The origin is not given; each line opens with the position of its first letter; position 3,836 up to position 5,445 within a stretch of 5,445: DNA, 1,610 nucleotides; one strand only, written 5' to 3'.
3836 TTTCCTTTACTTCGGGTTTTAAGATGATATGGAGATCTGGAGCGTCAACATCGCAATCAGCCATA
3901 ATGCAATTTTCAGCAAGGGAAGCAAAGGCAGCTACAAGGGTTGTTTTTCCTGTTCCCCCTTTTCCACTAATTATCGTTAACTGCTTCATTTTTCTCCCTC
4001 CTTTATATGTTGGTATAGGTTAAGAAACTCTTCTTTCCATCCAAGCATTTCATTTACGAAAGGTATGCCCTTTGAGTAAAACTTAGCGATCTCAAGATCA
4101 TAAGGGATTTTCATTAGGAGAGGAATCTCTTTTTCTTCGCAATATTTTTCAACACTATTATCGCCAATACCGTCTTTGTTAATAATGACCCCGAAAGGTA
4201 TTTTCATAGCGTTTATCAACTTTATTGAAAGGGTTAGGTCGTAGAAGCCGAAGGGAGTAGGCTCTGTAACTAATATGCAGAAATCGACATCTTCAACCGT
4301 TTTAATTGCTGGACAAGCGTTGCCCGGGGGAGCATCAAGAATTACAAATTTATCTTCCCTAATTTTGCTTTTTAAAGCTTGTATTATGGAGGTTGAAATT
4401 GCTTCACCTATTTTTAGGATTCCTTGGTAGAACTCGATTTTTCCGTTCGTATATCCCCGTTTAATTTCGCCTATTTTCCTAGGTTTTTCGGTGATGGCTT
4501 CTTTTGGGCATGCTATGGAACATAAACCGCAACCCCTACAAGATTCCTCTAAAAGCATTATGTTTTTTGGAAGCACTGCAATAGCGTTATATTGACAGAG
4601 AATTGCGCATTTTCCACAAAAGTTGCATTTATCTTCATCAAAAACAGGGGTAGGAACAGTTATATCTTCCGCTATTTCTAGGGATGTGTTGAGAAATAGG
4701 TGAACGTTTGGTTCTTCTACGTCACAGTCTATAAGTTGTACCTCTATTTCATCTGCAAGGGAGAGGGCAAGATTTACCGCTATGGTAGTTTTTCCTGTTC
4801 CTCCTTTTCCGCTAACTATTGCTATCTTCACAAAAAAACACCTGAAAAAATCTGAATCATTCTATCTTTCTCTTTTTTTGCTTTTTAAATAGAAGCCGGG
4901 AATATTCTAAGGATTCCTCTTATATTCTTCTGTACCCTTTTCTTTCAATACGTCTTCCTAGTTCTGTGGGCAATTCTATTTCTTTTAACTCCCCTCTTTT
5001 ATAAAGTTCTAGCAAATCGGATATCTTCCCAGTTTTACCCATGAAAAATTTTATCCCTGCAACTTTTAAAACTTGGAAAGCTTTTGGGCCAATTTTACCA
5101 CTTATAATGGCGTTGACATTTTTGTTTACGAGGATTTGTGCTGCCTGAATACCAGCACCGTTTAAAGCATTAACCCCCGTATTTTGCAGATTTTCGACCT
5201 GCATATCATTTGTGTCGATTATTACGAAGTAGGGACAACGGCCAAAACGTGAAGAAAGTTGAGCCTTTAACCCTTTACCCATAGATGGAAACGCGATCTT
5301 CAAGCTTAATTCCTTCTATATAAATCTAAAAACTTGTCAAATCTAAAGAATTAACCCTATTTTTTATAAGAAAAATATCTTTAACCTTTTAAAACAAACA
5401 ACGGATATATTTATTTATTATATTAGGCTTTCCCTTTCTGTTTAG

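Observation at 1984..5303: Archaeal orange-protein (ORP)-like metallocluster module with a built-in Lrp-type regulator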

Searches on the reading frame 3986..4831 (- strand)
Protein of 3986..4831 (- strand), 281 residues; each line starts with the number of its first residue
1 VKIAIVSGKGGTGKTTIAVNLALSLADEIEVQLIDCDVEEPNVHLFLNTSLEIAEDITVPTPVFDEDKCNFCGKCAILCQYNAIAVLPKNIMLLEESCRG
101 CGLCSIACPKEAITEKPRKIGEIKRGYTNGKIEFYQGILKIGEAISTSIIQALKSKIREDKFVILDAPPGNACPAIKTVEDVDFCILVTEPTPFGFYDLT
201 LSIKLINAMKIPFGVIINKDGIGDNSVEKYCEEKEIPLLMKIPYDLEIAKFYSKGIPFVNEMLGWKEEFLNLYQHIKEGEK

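Call 3: search_protein_families(library=pfam, proteins=[window:3986-4831:-], max_evalue=0.01)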
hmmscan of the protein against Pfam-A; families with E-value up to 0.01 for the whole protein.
window:3986-4831:- (281 aa): 18 families
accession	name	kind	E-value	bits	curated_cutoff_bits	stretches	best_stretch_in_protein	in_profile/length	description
PF10609.15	ParA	-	3.3e-19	69.7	27.1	2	2-52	5-56/246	NUBPL iron-transfer P-loop NTPase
PF01656.29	CbiA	-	1.5e-18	67.4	25.4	1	3-258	1-125/125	CobQ/CobB/MinD/ParA nucleotide binding domain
PF00037.32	Fer4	-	9.3e-11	41.5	21.1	2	62-84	1-23/24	4Fe-4S binding domain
PF13614.12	AAA_31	-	1.7e-09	38.3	27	1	3-94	4-91/177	AAA domain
PF14697.11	Fer4_21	-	3.2e-09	37.2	35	1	65-114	4-58/59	4Fe-4S dicluster domain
PF12838.12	Fer4_7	-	4e-09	37.3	27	2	97-120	1-24/52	4Fe-4S dicluster domain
PF12837.12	Fer4_6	-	1.7e-06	28.1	25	2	62-84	2-24/24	4Fe-4S binding domain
PF13237.11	Fer4_10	-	6.2e-06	26.5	25.5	2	62-109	2-53/53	4Fe-4S dicluster domain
PF09140.17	MipZ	-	4.2e-05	23.4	20.7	1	4-59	4-60/262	ATPase MipZ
PF13187.11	Fer4_9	-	4.5e-05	23.8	27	1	68-113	1-52/52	4Fe-4S dicluster domain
PF20720.3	nSTAND3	-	4.8e-05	23.5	27.2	1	2-39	18-55/155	Novel STAND NTPase 3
PF00142.24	Fer4_NifH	-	5.6e-05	23.2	25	0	2-51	2-51/271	4Fe-4S iron sulfur cluster binding proteins, NifH/frxC family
PF13484.11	Fer4_16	-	7.6e-05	23.9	30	1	98-123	2-26/66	4Fe-4S double cluster binding domain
PF25160.1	LdpA_Fe-S-bd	-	8.8e-05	22.6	27.6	1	93-116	23-46/49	LdpA Fe-S cluster-binding domain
PF02374.21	ArsA_ATPase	-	9.7e-05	22.2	24.3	1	1-30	1-30/305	Anion-transporting ATPase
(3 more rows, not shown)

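Call 4: search_protein_families(library=ncbifam, proteins=[window:3986-4831:-], max_evalue=0.01)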
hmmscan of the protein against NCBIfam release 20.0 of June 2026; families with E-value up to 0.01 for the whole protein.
window:3986-4831:- (281 aa): 75 families (the best 25 are shown)
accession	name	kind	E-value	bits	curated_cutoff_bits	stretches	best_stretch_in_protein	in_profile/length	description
TIGR01969.1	minD_arch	subfamily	1.7e-16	60.2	201.75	2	2-49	2-50/251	cell division ATPase MinD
NF041136.1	MrpORP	equivalog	2.3e-16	60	450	2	2-49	7-55/365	iron-sulfur cluster carrier protein MrpORP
NF041546.1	ParA_partition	equivalog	3.4e-13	49.6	180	1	3-38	2-38/203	ParA family partition ATPase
NF040770.1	hetero_SS_HdrA2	exception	1.9e-11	42.8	1100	1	61-116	571-626/777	CoB-CoM heterodisulfide reductase HdrA2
TIGR03018.1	pepcterm_TyrKin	hypoth_equivalog_domain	1.4e-10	40.9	230.65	1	3-49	38-86/207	XrtA-associated tyrosine autokinase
NF008669.0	PRK11670.1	equivalog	2.8e-10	39.7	348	1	3-49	110-157/369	iron-sulfur cluster carrier protein ApbC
TIGR01968.1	minD_bact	equivalog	1.1e-09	38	212.9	1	3-47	4-49/261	septum site-determining protein MinD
NF041891.1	hdrA_Methbact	equivalog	1.4e-09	36.7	1300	1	48-115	557-620/762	ferredoxin:CoB-CoM heterodisulfide reductase subunit HdrA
TIGR02179.1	PorD_KorD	subfamily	2.2e-09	37.3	60.05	1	59-115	17-74/78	2-oxoacid:acceptor oxidoreductase, delta subunit, pyruvate/2-ketoisovalerate family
NF045874.1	Vhu_polyferre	exception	8.7e-09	34.6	600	1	41-154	239-347/381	F420-non-reducing hydrogenase associated-polyferredoxin VhuB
NF040684.1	PorD_Arch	equivalog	1.4e-08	34.7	120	1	61-116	26-82/85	pyruvate synthase subunit PorD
NF045763.1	PhenlGlyoxDHPadF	equivalog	1.9e-08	34.4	150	1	55-113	19-77/78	NADH-dependent phenylglyoxylate dehydrogenase subunit delta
TIGR02700.1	flavo_MJ0208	hypoth_equivalog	3.4e-08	33.1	251.35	1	58-116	138-197/234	dihydromethanopterin reductase (acceptor)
NF007202.0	PRK09623.1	equivalog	6.1e-08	32.9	166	1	39-115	22-100/105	3-methyl-2-oxobutanoate dehydrogenase subunit delta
NF038196.1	ferrodoxin_EFR1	subfamily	7.2e-08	32.8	75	1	66-116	183-232/242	EFR1 family ferrodoxin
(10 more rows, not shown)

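Call 43: search_solved_structures(query=window:3986-4831:-, max_evalue=0.001)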
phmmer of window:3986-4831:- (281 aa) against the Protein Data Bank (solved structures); distinct sequences matched with E-value up to 0.001: 34.
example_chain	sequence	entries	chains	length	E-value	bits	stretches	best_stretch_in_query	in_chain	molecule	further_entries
7bkb_K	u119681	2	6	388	2.3e-14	56.6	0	89-129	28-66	Formylmethanofuran dehydrogenase, subunit F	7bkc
1g3q_A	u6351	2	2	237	5.5e-13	52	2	3-49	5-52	CELL DIVISION INHIBITOR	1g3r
9sw6_G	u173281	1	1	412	2.7e-11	46.5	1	61-114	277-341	Polyferredoxin protein MvhB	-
1ion_A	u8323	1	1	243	1.3e-10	44.3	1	3-49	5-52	PROBABLE CELL DIVISION INHIBITOR MIND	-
7npa_A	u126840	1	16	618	4e-10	42.7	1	59-116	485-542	Coenzyme F420-dependent sulfite reductase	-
7np8_A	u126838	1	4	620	1.3e-09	41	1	59-116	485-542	Coenzyme F420-dependent sulfite reductase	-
8zkc_A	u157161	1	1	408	3.4e-09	39.6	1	3-49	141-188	Iron-sulfur cluster carrier protein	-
4rz2_A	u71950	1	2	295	5.5e-09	38.9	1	3-55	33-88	Site-determining protein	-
9sw6_H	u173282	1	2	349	1.4e-08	37.6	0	59-122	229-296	Tungsten formylmethanofuran dehydrogenase, subunit F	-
9sfi_A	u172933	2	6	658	1.9e-08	37.2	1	64-113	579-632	CoB--CoM heterodisulfide reductase iron-sulfur subunit A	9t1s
5t5i_F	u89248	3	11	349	3.9e-08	36.1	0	59-122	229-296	Tungsten formylmethanofuran dehydrogenase subunit fwdF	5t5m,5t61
4rz3_A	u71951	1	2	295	7e-08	35.3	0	3-55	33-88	Site-determining protein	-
1hyq_A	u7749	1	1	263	1.1e-07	34.7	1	3-48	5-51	CELL DIVISION INHIBITOR (MIND-1)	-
9tn7_A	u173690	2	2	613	3.2e-07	33.1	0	66-113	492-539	Coenzyme F420 hydrogenase/dehydrogenase beta subunit domain protein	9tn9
9eri_B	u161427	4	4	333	4.2e-06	29.5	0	63-119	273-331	Na(+)-translocating ferredoxin:NAD(+) oxidoreductase complex subunit B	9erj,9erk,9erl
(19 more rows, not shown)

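Call 64: find_homologous_proteins(query=window:3986-4831:-, max_evalue=1e-20)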
Query window:3986-4831:- (281 aa): 8000 proteins with E <= 1e-20 among 8000 candidates; the best 120 are listed. Only proteins of 154 to 492 residues were searched: fused or split forms outside these lengths cannot appear, so this answer is no evidence that the protein stands alone or is whole; find_related_loci, which searches DNA, has no such limit.
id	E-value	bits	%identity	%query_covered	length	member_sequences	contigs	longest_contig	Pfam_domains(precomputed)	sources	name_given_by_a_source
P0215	4.2e-181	618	98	100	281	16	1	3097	PF14697.12,PF10609.16,PF01656.30,PF13614.13,PF12837.13,PF00037.33,PF12838.13,PF13237.12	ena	-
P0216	5.7e-158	543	85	100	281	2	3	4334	PF00142.25,PF14697.12,PF10609.16,PF01656.30,PF13614.13,PF12837.13,PF00037.33,PF12838.13,PF13237.12,PF13187.12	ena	-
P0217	7.7e-112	391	60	99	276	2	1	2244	PF14697.12,PF10609.16,PF12837.13,PF13484.12,PF12838.13,PF01656.30,PF12797.13,PF13614.13,PF00037.33,PF25160.2,PF13237.12,PF13187.12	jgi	-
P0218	5.9e-109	382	61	99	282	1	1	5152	PF14697.12,PF10609.16,PF01656.30,PF12797.13,PF12837.13,PF00037.33,PF13484.12,PF12838.13,PF13237.12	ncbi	-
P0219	7.5e-109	381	58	99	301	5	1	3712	PF14697.12,PF10609.16,PF01656.30,PF13614.13,PF12837.13,PF00037.33,PF12838.13,PF13237.12,PF13187.12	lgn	-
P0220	9.8e-109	381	59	99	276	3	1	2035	PF14697.12,PF10609.16,PF01656.30,PF13614.13,PF12837.13,PF00037.33,PF12838.13,PF25160.2,PF13237.12,PF13187.12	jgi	-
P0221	1.1e-107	378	60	99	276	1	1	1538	PF14697.12,PF10609.16,PF01656.30,PF13614.13,PF12837.13,PF00037.33,PF12838.13,PF25160.2,PF13237.12,PF13187.12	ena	-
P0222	2.0e-107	377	57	99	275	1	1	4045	PF14697.12,PF10609.16,PF01656.30,PF13614.13,PF12837.13,PF00037.33,PF13484.12,PF12838.13,PF25160.2,PF13237.12,PF13187.12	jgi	jgi:MinD superfamily P-loop ATPase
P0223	2.2e-107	377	57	99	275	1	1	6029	PF14697.12,PF10609.16,PF01656.30,PF13614.13,PF12837.13,PF00037.33,PF12838.13,PF25160.2,PF13237.12,PF13187.12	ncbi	-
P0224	1.0e-106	374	59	100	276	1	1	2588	PF14697.12,PF10609.16,PF01656.30,PF13614.13,PF12837.13,PF00037.33,PF12838.13,PF13187.12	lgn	-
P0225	1.4e-106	374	56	99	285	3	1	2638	PF14697.12,PF10609.16,PF01656.30,PF13614.13,PF12837.13,PF00037.33,PF13484.12,PF12838.13,PF25160.2,PF13237.12,PF13187.12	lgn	-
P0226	2.2e-106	373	56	99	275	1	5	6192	PF14697.12,PF10609.16,PF01656.30,PF13614.13,PF12837.13,PF00037.33,PF13484.12,PF12838.13,PF25160.2,PF13237.12,PF13187.12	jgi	jgi:MinD superfamily P-loop ATPase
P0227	2.3e-106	373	56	99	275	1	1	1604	PF14697.12,PF10609.16,PF01656.30,PF13614.13,PF12837.13,PF00037.33,PF13484.12,PF12838.13,PF25160.2,PF13237.12,PF13187.12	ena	-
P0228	4.4e-106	372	58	99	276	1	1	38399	PF14697.12,PF10609.16,PF01656.30,PF13614.13,PF12837.13,PF00037.33,PF13484.12,PF12838.13,PF13237.12,PF13187.12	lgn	-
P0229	4.5e-106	372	58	99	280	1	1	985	PF14697.12,PF10609.16,PF01656.30,PF13614.13,PF12837.13,PF00037.33,PF13237.12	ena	-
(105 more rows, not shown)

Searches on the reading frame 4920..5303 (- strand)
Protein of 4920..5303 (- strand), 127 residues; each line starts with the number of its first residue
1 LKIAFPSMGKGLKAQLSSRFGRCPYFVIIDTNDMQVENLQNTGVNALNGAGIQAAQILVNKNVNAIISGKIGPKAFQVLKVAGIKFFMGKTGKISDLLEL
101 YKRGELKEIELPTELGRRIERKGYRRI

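Call 3: search_protein_families(library=pfam, proteins=[window:4920-5303:-], max_evalue=0.01)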
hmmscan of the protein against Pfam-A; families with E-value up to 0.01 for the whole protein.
window:4920-5303:- (127 aa): 1 family
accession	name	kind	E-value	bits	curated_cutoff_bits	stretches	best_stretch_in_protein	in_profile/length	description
PF02579.22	Nitro_FeMo-Co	-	9.5e-23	80.8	26.3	1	14-102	3-93/94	Dinitrogenase iron-molybdenum cofactor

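Call 4: search_protein_families(library=ncbifam, proteins=[window:4920-5303:-], max_evalue=0.01)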
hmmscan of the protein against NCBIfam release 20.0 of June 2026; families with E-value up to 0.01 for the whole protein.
window:4920-5303:- (127 aa): 1 family
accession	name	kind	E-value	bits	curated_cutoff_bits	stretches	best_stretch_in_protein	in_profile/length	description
NF041136.1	MrpORP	equivalog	1.4e-09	37.8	450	1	1-105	265-364/365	iron-sulfur cluster carrier protein MrpORP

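Call 19: search_solved_structures(query=window:4920-5303:-, max_evalue=0.01)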
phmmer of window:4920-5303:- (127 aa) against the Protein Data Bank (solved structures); distinct sequences matched with E-value up to 0.01: 8.
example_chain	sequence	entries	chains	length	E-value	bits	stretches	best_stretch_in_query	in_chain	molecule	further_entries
1eo1_A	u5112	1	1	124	4.3e-21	78.4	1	1-114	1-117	HYPOTHETICAL PROTEIN MTH1175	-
1rdu_A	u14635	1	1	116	2.5e-20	75.9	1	2-111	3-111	conserved hypothetical protein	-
2wfb_A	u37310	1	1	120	1.7e-15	60.4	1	2-88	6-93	PUTATIVE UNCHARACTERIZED PROTEIN ORP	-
2yx6_A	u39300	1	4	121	1.9e-08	37.6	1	1-107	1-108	Hypothetical protein PH0822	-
1t3v_A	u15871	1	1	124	3.9e-07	33.4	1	3-110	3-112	conserved hypothetical protein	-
1o13_A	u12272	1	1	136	5.3e-07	32.9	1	3-110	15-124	probable NifB protein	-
2qtd_A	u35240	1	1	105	0.0081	19.4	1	15-111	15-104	Uncharacterized protein MJ0327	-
2kla_A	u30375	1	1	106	0.0084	19.4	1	15-111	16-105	Uncharacterized protein MJ0327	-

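Call 63: find_homologous_proteins(query=window:4920-5303:-, max_evalue=1e-10)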
Query window:4920-5303:- (127 aa): 318 proteins with E <= 1e-10 among 328 candidates; the best 120 are listed. Only proteins of 69 to 223 residues were searched: fused or split forms outside these lengths cannot appear, so this answer is no evidence that the protein stands alone or is whole; find_related_loci, which searches DNA, has no such limit.
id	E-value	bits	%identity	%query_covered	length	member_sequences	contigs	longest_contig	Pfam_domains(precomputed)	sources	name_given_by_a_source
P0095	3.0e-73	261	98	100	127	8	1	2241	PF02579.23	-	-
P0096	5.3e-70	251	95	91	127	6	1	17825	PF02579.23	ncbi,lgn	-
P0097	2.3e-62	226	89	94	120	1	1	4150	PF02579.23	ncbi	-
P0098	5.7e-50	186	73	94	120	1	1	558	PF02579.23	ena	-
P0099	8.4e-44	166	72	83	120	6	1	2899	PF02579.23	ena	-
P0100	1.0e-40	156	63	94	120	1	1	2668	PF02579.23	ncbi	-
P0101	6.1e-30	122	50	97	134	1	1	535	PF02579.23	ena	-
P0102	7.3e-30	121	51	92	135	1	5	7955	PF02579.23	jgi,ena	-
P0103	1.2e-29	121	52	89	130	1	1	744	PF02579.23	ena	-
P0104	1.3e-29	120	51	92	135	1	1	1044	PF02579.23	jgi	jgi:predicted Fe-Mo cluster-binding NifX family protein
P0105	1.7e-29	120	51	92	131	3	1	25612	PF02579.23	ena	-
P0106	2.2e-29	120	51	89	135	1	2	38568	PF02579.23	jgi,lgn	-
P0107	2.4e-29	120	48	92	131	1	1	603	PF02579.23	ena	-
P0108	3.3e-29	119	52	92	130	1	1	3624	PF02579.23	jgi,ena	-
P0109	3.4e-29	119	50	89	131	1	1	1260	PF02579.23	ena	-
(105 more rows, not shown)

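Call 65: find_encoding_contigs(protein=P0096, flank=10000, max_places=2)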
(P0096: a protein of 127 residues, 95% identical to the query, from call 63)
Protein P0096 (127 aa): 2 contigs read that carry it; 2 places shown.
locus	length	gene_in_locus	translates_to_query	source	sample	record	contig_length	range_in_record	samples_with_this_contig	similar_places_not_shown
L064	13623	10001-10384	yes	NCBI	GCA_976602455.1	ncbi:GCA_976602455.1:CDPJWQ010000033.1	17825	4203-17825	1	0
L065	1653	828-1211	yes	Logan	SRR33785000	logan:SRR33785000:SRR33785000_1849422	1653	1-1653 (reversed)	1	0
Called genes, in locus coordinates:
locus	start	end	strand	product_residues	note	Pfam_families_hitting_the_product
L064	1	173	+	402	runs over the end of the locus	PF02749:QRPTase_N, PF01729:QRPTase_C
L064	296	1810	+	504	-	-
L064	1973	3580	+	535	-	PF02142:MGS, PF01808:AICARFT_IMPCHas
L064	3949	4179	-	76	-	-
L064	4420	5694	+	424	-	PF01663:Phosphodiest, PF01676:Metalloenzyme (weak), PF00884:Sulfatase (weak)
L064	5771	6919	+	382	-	PF02277:DBI_PRT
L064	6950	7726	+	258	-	PF00586:AIRS (weak)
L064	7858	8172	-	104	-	PF02001:DUF134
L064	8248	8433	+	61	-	-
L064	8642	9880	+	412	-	PF01545:Cation_efflux, PF16916:ZT_dimer, PF02579:Nitro_FeMo-Co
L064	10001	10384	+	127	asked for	PF02579:Nitro_FeMo-Co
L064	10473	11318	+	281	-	PF01656:CbiA, PF10609:ParA, PF13614:AAA_31 (weak), PF12838:Fer4_7 (faint), PF00037:Fer4 (weak), PF12837:Fer4_6 (faint), PF14697:Fer4_21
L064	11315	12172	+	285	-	PF00142:Fer4_NifH (faint), PF01656:CbiA, PF10609:ParA (faint), PF12837:Fer4_6 (faint), PF00037:Fer4 (weak), PF14697:Fer4_21 (weak), PF25160:LdpA_Fe-S-bd (weak), PF00037:Fer4 (weak), +3 more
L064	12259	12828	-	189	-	PF13404:HTH_AsnC-type, PF13412:HTH_24 (weak)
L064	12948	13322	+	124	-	PF02579:Nitro_FeMo-Co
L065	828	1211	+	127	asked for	PF02579:Nitro_FeMo-Co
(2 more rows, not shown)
